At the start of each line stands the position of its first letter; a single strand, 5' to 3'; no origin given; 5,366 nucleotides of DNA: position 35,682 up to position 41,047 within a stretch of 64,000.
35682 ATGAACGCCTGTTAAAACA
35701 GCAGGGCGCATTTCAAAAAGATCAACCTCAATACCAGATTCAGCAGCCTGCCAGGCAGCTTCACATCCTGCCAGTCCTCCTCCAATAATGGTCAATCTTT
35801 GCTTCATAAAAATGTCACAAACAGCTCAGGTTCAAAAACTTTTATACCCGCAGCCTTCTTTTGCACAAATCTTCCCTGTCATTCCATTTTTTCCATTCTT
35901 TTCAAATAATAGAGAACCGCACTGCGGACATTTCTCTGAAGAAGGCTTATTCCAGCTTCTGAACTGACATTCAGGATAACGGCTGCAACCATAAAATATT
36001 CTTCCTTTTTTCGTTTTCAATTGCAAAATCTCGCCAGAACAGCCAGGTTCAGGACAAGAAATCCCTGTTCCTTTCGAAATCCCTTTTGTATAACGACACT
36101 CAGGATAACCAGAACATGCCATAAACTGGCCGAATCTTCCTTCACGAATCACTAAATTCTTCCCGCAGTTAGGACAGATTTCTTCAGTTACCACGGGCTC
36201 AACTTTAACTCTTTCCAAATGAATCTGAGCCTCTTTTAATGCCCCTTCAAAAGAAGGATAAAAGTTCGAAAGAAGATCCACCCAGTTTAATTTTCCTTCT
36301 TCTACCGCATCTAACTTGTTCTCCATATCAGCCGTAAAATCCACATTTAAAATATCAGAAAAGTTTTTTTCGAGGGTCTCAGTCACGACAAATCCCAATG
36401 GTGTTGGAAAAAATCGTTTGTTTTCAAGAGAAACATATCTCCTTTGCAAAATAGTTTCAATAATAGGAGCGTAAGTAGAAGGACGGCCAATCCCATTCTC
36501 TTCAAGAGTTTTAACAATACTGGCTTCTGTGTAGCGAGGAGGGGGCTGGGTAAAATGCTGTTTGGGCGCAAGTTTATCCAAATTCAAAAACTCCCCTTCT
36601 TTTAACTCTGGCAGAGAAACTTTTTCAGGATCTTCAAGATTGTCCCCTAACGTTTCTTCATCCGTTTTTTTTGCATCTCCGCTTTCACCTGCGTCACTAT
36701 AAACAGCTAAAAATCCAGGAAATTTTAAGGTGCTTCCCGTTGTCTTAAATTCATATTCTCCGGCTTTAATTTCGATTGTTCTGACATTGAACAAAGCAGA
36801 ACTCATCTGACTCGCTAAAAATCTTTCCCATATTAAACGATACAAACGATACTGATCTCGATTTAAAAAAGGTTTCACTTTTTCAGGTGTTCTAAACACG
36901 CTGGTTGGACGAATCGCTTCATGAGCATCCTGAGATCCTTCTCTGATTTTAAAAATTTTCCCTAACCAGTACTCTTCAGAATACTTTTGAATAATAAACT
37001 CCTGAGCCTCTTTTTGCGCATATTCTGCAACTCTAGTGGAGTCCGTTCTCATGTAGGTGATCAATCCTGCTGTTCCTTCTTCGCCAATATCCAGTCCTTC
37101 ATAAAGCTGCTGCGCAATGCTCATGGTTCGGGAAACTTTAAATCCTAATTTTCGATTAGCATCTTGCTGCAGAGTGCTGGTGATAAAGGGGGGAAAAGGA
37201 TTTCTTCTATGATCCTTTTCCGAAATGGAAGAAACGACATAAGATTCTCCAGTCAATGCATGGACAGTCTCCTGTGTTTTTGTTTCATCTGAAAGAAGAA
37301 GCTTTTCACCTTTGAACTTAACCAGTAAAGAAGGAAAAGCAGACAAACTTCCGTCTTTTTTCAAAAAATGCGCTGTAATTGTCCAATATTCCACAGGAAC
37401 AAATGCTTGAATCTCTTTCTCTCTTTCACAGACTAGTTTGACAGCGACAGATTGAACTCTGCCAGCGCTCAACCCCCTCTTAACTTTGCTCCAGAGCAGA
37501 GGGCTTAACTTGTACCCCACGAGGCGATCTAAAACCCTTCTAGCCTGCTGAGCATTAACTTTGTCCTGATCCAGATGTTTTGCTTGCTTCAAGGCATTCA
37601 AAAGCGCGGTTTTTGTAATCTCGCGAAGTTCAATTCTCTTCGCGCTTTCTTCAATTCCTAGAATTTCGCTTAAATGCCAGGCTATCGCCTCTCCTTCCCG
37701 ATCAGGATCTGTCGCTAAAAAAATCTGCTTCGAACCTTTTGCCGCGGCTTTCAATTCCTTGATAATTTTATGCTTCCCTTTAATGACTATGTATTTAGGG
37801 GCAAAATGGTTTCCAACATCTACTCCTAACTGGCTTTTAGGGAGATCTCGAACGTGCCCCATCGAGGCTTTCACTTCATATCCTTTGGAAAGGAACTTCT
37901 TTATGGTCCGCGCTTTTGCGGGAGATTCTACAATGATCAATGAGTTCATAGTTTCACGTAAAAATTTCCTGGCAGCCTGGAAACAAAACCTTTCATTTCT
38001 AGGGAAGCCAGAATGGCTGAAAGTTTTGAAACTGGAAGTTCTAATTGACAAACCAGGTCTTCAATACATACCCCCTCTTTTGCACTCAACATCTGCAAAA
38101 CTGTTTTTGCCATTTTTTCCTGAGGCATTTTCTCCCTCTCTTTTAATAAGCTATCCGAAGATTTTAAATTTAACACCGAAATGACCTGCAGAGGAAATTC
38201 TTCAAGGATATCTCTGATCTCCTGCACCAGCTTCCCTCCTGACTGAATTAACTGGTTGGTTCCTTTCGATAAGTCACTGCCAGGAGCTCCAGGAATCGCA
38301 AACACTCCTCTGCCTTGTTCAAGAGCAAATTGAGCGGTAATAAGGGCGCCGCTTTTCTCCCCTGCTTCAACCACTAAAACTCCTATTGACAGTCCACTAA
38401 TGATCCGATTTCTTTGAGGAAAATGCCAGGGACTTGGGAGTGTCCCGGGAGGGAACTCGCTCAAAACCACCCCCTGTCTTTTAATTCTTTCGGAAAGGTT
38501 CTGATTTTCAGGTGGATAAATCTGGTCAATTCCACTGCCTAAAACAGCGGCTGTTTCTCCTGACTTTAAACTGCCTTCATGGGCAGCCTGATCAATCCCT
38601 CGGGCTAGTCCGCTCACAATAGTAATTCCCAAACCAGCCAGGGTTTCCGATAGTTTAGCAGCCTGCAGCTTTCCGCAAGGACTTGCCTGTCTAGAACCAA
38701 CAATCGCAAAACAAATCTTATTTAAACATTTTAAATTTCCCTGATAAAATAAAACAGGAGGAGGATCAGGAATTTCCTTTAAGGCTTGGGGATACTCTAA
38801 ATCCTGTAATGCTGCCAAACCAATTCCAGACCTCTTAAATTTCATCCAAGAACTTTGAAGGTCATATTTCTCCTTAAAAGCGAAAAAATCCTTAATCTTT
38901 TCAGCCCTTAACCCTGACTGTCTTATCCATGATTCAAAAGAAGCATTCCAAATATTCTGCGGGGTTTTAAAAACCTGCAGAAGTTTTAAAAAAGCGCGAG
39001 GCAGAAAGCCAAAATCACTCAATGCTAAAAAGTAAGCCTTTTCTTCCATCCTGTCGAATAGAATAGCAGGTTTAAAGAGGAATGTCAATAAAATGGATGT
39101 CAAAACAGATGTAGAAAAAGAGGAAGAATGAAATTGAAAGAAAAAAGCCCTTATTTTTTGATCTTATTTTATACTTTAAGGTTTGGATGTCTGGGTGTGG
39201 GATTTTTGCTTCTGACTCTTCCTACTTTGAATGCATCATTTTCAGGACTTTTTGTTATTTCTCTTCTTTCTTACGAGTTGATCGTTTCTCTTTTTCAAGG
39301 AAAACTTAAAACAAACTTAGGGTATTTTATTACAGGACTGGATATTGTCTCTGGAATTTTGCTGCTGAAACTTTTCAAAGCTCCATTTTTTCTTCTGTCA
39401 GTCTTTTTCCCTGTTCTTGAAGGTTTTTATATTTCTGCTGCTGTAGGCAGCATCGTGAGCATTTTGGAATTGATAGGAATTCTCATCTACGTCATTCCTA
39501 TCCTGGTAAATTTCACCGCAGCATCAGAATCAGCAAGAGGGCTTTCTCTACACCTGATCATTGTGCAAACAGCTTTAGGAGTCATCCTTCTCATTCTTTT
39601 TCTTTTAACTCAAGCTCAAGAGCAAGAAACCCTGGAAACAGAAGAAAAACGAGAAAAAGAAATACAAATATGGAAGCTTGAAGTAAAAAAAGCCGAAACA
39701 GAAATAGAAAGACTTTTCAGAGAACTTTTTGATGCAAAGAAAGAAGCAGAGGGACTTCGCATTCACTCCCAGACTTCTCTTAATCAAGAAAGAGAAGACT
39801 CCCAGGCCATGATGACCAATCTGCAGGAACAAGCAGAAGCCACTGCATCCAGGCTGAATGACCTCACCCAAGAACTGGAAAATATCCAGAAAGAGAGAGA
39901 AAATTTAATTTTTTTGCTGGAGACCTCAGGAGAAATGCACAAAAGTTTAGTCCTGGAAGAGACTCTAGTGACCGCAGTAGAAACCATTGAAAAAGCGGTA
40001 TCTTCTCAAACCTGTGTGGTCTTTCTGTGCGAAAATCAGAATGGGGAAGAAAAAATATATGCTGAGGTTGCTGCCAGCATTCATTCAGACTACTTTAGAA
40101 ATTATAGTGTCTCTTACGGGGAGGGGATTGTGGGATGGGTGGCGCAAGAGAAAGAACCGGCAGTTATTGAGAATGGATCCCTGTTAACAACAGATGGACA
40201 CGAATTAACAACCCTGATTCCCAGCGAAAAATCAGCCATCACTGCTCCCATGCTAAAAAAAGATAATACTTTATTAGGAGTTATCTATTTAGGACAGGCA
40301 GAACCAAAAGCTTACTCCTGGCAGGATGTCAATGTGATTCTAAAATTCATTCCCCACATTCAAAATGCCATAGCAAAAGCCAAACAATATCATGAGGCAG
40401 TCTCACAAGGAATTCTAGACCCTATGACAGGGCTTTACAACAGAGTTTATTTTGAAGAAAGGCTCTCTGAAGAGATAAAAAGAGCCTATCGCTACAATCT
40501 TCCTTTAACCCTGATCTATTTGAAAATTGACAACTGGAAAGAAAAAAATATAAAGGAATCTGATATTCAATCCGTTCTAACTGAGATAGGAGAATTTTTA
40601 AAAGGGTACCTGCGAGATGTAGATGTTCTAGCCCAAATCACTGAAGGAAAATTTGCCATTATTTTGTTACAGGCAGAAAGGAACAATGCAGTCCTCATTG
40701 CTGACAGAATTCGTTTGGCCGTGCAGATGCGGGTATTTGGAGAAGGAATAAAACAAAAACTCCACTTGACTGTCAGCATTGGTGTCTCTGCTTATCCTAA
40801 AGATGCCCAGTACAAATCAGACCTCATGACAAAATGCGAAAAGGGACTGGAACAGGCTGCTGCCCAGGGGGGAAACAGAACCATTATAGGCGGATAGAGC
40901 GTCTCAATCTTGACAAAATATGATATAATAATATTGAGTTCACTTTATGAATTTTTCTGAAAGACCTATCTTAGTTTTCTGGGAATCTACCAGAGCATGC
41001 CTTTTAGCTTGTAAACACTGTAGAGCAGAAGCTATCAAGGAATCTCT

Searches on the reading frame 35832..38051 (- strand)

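Call 81: search_protein_families(library=pfam, proteins=[window:35832-38051:-], max_evalue=0.00001)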
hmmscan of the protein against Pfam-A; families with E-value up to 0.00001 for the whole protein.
window:35832-38051:- (739 aa): 3 families
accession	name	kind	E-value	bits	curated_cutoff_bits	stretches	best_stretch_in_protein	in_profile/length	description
PF01131.25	Topoisom_bac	-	1.7e-126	423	35.1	1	160-594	2-410/411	DNA topoisomerase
PF01396.24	Zn_ribbon_Top1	-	1.4e-29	102.1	32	2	624-659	2-37/39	Topoisomerase DNA binding C4 zinc finger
PF01751.28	Toprim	-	3.3e-23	82.1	23.1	1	38-144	2-95/96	Toprim domain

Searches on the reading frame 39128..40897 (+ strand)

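Call 81: search_protein_families(library=pfam, proteins=[window:39128-40897:+], max_evalue=0.00001)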
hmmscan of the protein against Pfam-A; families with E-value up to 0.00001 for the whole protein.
window:39128-40897:+ (589 aa): 3 families
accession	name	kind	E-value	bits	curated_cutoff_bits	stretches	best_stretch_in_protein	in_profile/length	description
PF00990.26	GGDEF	-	5e-24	85.3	23.8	1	430-584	3-161/161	Diguanylate cyclase, GGDEF domain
PF13185.12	GAF_2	-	1.6e-09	38.5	28.6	1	276-415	4-135/136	GAF domain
PF01590.32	GAF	-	7e-09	36.7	22.4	1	276-400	2-116/133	GAF domain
